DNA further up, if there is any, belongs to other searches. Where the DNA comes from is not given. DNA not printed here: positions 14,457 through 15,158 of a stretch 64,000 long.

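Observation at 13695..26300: Two paralogous HEAT-repeat + HD-GYP gene pairs whose four proteins share one uncharacterised N-terminal domain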

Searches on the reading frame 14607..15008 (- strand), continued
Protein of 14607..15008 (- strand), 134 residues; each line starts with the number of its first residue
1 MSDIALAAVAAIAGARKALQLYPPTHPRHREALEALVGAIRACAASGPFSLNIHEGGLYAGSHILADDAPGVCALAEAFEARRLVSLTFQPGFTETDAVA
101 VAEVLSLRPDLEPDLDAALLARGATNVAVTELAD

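Call 52: find_encoding_contigs(protein=P0129, flank=6000, max_places=2)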
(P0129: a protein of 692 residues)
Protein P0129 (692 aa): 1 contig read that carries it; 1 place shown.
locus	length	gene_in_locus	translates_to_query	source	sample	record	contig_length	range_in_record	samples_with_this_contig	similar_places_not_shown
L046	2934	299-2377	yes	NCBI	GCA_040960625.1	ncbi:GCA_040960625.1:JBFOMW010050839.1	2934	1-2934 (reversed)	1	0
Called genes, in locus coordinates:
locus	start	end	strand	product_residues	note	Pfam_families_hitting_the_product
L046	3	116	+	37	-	?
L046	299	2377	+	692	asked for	PF03130:HEAT_PBS (faint), PF13646:HEAT_2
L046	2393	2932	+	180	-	?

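Call 53: find_encoding_contigs(protein=P0165, flank=6000, max_places=2)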
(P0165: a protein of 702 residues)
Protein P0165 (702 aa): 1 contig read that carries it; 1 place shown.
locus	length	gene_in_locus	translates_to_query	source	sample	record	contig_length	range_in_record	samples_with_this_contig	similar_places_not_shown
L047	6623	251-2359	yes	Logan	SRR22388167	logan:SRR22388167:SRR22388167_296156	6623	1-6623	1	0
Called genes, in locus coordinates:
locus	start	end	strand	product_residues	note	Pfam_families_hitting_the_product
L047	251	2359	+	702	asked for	PF13646:HEAT_2 (weak), PF03130:HEAT_PBS (faint)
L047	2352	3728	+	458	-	PF01966:HD, PF13487:HD_5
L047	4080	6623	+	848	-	?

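Call 59: fold_search(model_id=the predicted structure, library=viral)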
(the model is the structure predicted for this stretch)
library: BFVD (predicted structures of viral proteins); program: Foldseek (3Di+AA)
matches with E <= 10: 144; with E <= 0.001: 0
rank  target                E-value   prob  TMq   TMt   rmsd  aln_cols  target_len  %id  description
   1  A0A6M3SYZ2            7.7e-01  0.12  0.22  0.23  12.8        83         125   22  Uncharacterized protein [Mycobacterium phage Chris]
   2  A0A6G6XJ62            1.2e+00  0.10  0.30  0.21  15.2       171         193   13  (no name in the UniProt tables at hand)
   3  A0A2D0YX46            1.3e+00  0.10  0.19  0.23   9.2        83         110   13  Uncharacterized protein [Vibrio phage JSF10]
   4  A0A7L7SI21            1.4e+00  0.84  0.30  0.70   1.5        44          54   30  Uncharacterized protein [Gordonia phage Clown]
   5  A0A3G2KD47            1.4e+00  0.82  0.31  0.72   1.4        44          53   23  Uncharacterized protein [Microbacterium phage Armstrong]
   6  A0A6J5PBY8            1.4e+00  0.15  0.28  0.13  12.1       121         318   14  Uncharacterized protein [uncultured Caudovirales phage]
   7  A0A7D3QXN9            1.4e+00  0.08  0.24  0.10  15.5       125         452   10  Collagen triple helix repeat protein [Fadolivirus FV1/VV64]
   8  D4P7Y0                1.5e+00  0.30  0.24  0.43   2.7        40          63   30  Gp05 [Rhodococcus phage ReqiPine5]
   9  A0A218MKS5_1          1.5e+00  0.05  0.19  0.03  14.0       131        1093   14  Uncharacterized protein [uncultured virus]
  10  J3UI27                1.6e+00  0.08  0.19  0.18   9.2        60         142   15  Uncharacterized protein [Caulobacter phage phiCbK]
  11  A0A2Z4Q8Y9            1.7e+00  0.11  0.22  0.33   8.3        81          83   18  Uncharacterized protein [Gordonia phage Trine]
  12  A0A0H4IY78            1.7e+00  0.03  0.20  0.14  17.9       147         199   20  Uncharacterized protein [Brucella phage 110_141]
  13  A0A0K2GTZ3            1.8e+00  0.09  0.14  0.16   6.3        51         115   18  Membrane protein (Fragment) [Canine coronavirus]
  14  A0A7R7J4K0            2.0e+00  0.11  0.22  0.07   8.6        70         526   16  (no name in the UniProt tables at hand)
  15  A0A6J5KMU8            2.1e+00  0.13  0.27  0.29  12.5        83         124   16  Uncharacterized protein [uncultured Caudovirales phage]
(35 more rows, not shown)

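Call 75: find_encoding_contigs(protein=P0084, flank=6000, max_places=2)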
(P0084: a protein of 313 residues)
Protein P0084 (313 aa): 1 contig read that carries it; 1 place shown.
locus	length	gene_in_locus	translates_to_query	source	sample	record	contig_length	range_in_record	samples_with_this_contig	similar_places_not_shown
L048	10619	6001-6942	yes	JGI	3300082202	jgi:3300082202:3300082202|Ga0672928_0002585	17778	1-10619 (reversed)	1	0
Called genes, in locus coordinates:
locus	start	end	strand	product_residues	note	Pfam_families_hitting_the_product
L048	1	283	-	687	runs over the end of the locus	PF13487:HD_5, PF07730:HisKA_3, PF13581:HATPase_c_2 (weak), PF02518:HATPase_c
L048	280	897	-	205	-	-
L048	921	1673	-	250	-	PF00072:Response_reg, PF00486:Trans_reg_C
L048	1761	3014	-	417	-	PF01590:GAF, PF13185:GAF_2, PF13492:GAF_3, PF00512:HisKA, PF02518:HATPase_c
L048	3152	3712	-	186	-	PF08207:EFP_N, PF01132:EFP, PF09285:Elong-fact-P_C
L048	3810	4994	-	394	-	PF01321:Creatinase_N, PF00557:Peptidase_M24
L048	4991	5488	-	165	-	PF09419:PGP_phosphatase (faint), PF13242:Hydrolase_like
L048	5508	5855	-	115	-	PF06949:DUF1292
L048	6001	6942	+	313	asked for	-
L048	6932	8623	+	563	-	PF05157:MshEN, PF00437:T2SSE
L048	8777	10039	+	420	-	PF04932:Wzy_C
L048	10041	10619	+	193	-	?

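Call 76: find_encoding_contigs(protein=P0136, flank=6000, max_places=2)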
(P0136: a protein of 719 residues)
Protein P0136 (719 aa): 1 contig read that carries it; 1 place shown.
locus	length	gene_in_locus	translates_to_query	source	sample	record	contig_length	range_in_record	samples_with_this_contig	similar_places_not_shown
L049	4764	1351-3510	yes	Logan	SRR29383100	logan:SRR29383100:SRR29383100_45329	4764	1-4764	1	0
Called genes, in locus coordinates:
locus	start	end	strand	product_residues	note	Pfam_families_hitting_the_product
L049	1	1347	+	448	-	?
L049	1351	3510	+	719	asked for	PF01966:HD (weak)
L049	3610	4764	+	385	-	?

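Call 82: find_encoding_contigs(protein=P0194, flank=5000, max_places=2)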
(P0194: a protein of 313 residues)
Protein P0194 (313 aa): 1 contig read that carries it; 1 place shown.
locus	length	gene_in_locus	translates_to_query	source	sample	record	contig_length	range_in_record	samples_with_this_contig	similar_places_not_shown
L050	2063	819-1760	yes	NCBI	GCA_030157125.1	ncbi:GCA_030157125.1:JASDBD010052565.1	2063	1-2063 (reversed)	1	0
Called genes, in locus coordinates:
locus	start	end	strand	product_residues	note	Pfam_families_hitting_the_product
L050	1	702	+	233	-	?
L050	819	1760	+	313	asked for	-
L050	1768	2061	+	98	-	?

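Call 83: find_encoding_contigs(protein=P0089, flank=5000, max_places=2)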
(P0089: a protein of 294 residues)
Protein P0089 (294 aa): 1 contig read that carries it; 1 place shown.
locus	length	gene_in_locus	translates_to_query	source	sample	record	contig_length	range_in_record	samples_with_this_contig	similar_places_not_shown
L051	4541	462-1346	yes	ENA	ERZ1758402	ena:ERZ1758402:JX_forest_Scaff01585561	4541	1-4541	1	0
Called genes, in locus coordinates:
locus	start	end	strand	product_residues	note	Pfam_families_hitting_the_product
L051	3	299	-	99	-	?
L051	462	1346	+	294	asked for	-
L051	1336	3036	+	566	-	PF05157:MshEN, PF00437:T2SSE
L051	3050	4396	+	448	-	PF04932:Wzy_C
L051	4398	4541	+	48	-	?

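Call 86: search_protein_families(library=ncbifam, proteins=[P0084, P0089, P0136, P0180, P0176], max_evalue=0.01)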
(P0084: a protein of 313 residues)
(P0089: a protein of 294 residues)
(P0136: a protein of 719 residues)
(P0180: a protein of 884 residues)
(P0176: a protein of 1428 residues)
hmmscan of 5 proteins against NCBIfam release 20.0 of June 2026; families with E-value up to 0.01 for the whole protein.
P0084 (313 aa): 0 families

P0089 (294 aa): 0 families

P0136 (719 aa): 1 family
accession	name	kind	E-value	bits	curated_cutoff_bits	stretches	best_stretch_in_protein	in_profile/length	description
TIGR00277.1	HDIG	domain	0.00039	20.2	27.6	1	556-594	8-43/84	HDIG domain-containing metalloprotein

P0180 (884 aa): 2 families
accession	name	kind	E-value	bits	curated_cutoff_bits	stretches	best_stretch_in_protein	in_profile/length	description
NF045915.1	PhycobilmeDegNblB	equivalog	3.9e-05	23.3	300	0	771-860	119-199/214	phycobilisome degradation protein NblB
NF058502.1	phyc_lyase_CpcE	equivalog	0.0045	16.5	330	0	764-824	55-114/260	C-phycocyanin alpha-cysteine-84 phycocyanobilin lyase subunit CpcE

P0176 (1428 aa): 24 families
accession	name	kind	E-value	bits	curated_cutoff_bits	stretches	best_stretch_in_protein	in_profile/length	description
TIGR00254.1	GGDEF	domain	1.3e-33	116.1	37.4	1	10-166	3-162/168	diguanylate cyclase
NF007135.0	PRK09581.1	equivalog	1.5e-31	109.8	474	1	9-170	289-454/457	PleD family two-component system response regulator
NF007423.1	PRK09966.1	equivalog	1.1e-30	106.9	325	1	9-161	236-390/390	diguanylate cyclase DgcN/YfiN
NF038266.1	diguan_SiaD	equivalog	2.2e-30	105.9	290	1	5-164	87-248/252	biofilm regulation diguanylate cyclase SiaD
NF007380.0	PRK09894.1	equivalog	8.1e-29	100.9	256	1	10-168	127-284/296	diguanylate cyclase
TIGR03903.1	TOMM_kin_cyc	equivalog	1e-27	96.5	705.75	1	192-583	482-866/1267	TOMM system kinase/cyclase fusion protein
NF045675.1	PhdiestaseDibA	equivalog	1.1e-21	76.8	980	1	6-167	197-360/623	phosphodiesterase DibA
NF041606.1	dguan_cyc_DgcA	equivalog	2.2e-20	72.9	370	1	25-165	191-333/340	diguanylate cyclase DgcA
NF007474.0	PRK10060.1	equivalog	8.3e-20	70.5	782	1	6-164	231-388/663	cyclic di-GMP phosphodiesterase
NF051473.1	DigCycDgcsShew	equivalog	4.1e-19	69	400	1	15-164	138-284/291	diguanylate cyclase DgcS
NF047654.1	DiguCycDgcRLepto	equivalog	1.3e-18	66.9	500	1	12-168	133-293/295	diguanylate cyclase DgcR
NF008467.0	PRK11359.1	equivalog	2.7e-17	62.1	857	1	11-166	375-526/800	oxygen-sensing cyclic-di-GMP phosphodiesterase DosP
NF007298.0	PRK09776.1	equivalog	3.2e-17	61.7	1135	1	12-201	684-875/1111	diguanylate cyclase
NF053781.1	cdiGMPphdstlr2612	equivalog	5.4e-17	60.8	1600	1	14-164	842-995/1268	Tlr1612 family c-di-GMP phosphodiesterase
NF011955.1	PRK15426.1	equivalog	2.9e-16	58.8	408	1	14-169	400-559/564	cellulose biosynthesis regulator diguanylate cyclase DgcQ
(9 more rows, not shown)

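Call 87: search_protein_families(library=padloc, proteins=[P0176, P0084], max_evalue=0.01)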
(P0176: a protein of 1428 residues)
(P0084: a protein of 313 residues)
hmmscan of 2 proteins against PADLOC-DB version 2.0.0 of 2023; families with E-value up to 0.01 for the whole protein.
P0176 (1428 aa): 0 families

P0084 (313 aa): 0 families

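Call 90: list_cluster_members(proteins=[P0129, P0165, P0205, P0209, P0200, P0147, P0194, P0164, P0208, P0178])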
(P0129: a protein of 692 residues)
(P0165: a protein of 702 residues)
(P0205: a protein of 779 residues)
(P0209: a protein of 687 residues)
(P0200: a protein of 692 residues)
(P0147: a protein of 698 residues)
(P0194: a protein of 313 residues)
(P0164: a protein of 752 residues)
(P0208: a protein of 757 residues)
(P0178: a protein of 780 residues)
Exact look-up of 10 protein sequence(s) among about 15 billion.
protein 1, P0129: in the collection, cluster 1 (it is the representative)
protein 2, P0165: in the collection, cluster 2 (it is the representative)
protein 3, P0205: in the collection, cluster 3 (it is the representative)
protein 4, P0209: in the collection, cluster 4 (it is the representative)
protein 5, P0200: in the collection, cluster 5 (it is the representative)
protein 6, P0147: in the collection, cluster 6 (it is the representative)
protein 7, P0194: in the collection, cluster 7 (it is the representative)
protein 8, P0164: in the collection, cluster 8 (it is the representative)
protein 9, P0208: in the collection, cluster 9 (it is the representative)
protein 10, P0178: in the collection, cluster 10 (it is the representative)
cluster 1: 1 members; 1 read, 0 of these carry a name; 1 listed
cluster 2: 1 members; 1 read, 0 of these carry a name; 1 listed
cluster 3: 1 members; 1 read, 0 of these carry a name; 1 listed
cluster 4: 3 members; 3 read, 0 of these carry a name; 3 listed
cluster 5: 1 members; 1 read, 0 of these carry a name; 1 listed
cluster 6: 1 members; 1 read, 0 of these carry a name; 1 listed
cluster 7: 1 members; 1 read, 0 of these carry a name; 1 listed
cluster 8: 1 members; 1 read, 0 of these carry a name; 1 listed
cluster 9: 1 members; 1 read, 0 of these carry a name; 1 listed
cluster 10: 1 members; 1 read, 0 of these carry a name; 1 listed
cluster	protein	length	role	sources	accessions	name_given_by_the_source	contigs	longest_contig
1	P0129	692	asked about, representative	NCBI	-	-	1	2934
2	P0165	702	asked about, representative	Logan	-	-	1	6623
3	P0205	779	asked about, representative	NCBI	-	-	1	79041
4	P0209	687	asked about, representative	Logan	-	-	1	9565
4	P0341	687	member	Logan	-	-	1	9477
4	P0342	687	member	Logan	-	-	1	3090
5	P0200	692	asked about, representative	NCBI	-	-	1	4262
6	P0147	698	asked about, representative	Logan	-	-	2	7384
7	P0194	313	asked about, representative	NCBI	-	-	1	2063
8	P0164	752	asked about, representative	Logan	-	-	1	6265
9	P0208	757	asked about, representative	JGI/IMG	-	-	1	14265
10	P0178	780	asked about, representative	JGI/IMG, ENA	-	-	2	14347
